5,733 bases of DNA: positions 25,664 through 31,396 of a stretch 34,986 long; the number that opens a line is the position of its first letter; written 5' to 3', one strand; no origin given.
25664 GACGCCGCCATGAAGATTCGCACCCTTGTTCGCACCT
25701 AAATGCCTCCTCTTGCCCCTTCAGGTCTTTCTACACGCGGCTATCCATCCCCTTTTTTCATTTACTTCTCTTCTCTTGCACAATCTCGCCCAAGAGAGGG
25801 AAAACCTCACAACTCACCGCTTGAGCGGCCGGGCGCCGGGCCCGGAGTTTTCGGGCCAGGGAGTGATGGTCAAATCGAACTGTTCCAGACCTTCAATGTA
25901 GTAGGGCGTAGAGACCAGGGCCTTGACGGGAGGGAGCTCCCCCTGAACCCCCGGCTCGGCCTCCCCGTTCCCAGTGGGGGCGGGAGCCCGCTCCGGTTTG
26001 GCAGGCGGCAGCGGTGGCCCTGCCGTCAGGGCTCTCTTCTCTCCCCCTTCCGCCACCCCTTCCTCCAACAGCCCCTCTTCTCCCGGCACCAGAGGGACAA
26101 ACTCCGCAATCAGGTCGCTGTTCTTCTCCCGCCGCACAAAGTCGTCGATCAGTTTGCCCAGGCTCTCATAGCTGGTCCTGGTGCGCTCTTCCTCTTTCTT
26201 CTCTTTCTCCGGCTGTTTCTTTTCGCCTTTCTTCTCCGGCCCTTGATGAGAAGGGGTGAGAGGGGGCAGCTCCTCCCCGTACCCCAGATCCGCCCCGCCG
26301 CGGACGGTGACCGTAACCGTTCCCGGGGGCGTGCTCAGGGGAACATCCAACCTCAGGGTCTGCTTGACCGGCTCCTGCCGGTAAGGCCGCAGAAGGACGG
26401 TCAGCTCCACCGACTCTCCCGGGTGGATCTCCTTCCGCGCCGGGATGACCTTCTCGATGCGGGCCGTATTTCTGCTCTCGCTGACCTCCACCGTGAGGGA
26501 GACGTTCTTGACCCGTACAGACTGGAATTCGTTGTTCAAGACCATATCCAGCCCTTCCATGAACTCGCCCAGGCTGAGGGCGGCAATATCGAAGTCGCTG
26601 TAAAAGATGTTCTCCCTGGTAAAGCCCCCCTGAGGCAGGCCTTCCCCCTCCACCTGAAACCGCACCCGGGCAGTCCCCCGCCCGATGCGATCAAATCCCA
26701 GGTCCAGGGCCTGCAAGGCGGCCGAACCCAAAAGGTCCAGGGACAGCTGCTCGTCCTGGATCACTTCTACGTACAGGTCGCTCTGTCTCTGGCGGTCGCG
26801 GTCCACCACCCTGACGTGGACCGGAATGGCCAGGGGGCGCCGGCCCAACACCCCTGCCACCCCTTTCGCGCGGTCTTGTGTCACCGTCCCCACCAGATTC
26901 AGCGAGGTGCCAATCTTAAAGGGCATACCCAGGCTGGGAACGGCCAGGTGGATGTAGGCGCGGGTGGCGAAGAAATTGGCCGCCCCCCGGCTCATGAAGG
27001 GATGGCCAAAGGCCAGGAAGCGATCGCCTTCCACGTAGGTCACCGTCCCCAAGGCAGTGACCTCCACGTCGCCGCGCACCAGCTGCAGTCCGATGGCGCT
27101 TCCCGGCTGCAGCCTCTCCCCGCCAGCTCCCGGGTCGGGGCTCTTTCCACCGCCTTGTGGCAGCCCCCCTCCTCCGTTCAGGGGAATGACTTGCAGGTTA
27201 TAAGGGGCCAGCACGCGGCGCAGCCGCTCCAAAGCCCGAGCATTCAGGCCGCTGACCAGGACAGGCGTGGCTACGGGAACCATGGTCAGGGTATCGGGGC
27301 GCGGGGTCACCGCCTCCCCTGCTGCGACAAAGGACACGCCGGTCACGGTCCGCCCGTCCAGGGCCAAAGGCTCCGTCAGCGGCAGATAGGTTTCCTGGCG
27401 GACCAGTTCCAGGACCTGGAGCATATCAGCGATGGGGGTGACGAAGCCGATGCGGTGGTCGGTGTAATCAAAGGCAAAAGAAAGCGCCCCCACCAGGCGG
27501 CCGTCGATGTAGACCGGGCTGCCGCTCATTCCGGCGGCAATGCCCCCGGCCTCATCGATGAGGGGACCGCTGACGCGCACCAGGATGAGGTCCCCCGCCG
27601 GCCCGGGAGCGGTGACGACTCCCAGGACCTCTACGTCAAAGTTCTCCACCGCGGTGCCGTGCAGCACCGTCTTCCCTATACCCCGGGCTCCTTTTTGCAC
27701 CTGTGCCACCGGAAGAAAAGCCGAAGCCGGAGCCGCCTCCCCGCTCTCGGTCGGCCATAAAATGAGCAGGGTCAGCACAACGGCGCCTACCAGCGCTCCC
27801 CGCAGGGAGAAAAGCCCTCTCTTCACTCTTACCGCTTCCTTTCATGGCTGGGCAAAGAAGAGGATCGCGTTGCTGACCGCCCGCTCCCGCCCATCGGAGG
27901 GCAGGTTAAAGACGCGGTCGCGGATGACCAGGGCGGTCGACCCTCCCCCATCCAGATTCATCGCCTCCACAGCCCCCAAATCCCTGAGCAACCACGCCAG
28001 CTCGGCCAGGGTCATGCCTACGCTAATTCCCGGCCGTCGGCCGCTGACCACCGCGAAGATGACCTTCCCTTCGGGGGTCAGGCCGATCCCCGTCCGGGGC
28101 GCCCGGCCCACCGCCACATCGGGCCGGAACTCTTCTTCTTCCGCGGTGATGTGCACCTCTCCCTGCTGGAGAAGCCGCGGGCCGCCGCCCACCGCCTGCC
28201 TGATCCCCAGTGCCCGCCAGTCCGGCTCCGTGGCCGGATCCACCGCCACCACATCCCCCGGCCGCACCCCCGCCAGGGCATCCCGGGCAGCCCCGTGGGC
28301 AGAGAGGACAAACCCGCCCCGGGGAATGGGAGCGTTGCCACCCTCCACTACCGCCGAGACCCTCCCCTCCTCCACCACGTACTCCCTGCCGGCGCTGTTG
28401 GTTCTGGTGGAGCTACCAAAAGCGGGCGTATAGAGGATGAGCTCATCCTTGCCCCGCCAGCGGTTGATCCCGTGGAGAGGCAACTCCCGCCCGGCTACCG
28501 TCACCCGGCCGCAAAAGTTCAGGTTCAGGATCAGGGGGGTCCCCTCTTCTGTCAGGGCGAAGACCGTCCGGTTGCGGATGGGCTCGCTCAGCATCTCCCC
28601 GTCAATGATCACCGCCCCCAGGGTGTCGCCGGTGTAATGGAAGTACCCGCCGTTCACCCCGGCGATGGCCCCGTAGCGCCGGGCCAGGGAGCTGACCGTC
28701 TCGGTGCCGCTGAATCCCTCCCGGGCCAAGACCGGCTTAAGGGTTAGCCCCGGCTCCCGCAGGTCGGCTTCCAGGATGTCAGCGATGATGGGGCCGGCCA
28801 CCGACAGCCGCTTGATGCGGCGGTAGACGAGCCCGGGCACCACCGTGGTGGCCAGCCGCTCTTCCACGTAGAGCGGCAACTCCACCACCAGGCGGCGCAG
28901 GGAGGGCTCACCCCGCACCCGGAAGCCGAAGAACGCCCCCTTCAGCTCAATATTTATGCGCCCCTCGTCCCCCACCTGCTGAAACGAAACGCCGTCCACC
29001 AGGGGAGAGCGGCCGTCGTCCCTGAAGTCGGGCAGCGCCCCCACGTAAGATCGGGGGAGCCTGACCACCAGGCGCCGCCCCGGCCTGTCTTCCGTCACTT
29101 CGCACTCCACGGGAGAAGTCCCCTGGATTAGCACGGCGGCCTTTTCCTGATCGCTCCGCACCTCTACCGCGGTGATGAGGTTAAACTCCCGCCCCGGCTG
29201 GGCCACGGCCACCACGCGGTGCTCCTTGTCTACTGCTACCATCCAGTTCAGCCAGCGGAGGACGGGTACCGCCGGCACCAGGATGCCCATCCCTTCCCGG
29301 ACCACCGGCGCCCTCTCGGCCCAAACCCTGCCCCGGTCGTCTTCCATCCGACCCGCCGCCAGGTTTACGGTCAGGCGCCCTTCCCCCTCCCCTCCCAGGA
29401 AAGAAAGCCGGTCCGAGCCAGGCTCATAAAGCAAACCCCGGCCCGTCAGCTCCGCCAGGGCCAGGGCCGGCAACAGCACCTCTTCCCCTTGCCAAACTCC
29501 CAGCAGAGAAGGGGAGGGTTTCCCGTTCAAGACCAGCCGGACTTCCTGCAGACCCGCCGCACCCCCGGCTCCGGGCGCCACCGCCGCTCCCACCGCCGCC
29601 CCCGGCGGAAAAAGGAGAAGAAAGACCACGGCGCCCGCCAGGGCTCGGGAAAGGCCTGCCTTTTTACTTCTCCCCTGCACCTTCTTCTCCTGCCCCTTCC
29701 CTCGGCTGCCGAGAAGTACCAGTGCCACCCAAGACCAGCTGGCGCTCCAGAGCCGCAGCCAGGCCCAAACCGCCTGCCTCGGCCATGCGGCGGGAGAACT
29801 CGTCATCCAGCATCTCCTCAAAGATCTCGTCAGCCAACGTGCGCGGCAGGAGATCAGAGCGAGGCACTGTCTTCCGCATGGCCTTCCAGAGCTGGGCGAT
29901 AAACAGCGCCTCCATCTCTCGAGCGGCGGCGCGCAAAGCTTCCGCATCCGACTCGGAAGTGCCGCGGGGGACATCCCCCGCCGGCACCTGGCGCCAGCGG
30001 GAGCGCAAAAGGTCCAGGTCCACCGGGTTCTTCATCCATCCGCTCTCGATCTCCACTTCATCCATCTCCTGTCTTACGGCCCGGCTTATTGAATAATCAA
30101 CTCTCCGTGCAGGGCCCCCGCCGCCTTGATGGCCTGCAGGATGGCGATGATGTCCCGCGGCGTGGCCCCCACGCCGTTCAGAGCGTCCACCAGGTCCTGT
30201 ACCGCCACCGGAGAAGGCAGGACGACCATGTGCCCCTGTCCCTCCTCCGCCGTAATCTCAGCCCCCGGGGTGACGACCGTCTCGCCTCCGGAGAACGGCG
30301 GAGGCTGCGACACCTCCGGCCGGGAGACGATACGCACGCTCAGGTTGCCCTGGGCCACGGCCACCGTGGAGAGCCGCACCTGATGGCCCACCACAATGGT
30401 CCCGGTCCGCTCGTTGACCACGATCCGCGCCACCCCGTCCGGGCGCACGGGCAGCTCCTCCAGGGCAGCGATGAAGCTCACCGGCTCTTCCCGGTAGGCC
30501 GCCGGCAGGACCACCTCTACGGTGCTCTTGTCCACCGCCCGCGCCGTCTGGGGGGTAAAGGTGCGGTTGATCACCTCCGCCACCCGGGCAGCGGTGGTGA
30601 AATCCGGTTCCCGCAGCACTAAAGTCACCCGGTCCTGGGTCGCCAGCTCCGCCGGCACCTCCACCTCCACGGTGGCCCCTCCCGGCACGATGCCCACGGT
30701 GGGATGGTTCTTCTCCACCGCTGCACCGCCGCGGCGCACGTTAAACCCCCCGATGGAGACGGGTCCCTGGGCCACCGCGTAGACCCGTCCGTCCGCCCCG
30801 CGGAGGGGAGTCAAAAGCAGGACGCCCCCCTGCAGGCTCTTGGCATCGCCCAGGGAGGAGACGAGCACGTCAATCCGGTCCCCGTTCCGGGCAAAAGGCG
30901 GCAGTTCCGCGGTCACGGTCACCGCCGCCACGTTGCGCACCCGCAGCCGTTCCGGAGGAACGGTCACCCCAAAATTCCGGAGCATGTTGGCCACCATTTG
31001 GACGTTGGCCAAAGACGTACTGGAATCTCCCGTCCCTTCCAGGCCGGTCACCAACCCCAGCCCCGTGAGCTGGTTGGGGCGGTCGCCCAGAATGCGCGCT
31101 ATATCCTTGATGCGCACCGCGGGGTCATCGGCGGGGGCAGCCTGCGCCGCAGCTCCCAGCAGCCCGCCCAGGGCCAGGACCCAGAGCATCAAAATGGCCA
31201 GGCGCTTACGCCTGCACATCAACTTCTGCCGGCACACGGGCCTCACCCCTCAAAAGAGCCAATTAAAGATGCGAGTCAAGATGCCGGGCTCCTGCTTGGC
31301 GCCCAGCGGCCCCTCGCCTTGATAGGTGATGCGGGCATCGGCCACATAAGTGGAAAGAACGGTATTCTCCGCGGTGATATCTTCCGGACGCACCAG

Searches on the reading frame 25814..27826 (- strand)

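Call 8: search_protein_families(library=pfam, proteins=[window:25814-27826:-])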
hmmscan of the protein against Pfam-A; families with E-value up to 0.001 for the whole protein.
window:25814-27826:- (670 aa): 1 family
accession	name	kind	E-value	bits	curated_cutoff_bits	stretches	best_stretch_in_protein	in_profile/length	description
PF05580.18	Peptidase_S55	-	2.9e-12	47.5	25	1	41-136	116-210/210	SpoIVB peptidase S55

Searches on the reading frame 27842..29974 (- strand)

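Call 8: search_protein_families(library=pfam, proteins=[window:27842-29974:-])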
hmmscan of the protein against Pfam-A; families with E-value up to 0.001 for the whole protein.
window:27842-29974:- (710 aa): 1 family
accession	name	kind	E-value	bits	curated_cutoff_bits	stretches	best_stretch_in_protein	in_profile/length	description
PF09992.14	NAGPA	-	2.8e-44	151.7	25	1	530-707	3-169/169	Phosphodiester glycosidase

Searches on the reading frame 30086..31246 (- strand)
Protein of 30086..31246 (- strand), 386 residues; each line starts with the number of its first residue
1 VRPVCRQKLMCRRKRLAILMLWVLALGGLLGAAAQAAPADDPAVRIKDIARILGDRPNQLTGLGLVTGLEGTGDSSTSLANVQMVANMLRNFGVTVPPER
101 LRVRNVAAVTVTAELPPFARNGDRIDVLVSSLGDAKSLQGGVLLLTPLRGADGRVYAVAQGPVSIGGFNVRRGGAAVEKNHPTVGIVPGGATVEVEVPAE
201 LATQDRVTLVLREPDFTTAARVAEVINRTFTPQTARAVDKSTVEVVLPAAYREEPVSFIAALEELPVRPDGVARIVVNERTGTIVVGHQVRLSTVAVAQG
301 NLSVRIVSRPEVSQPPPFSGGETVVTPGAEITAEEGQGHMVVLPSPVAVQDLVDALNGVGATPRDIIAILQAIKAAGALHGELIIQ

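Call 8: search_protein_families(library=pfam, proteins=[window:30086-31246:-])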
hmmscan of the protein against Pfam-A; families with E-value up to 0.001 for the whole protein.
window:30086-31246:- (386 aa): 1 family
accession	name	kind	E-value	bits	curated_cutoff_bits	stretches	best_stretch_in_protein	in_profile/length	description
PF02119.21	FlgI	-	3e-139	464.2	25.3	1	45-385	1-343/343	Flagellar P-ring protein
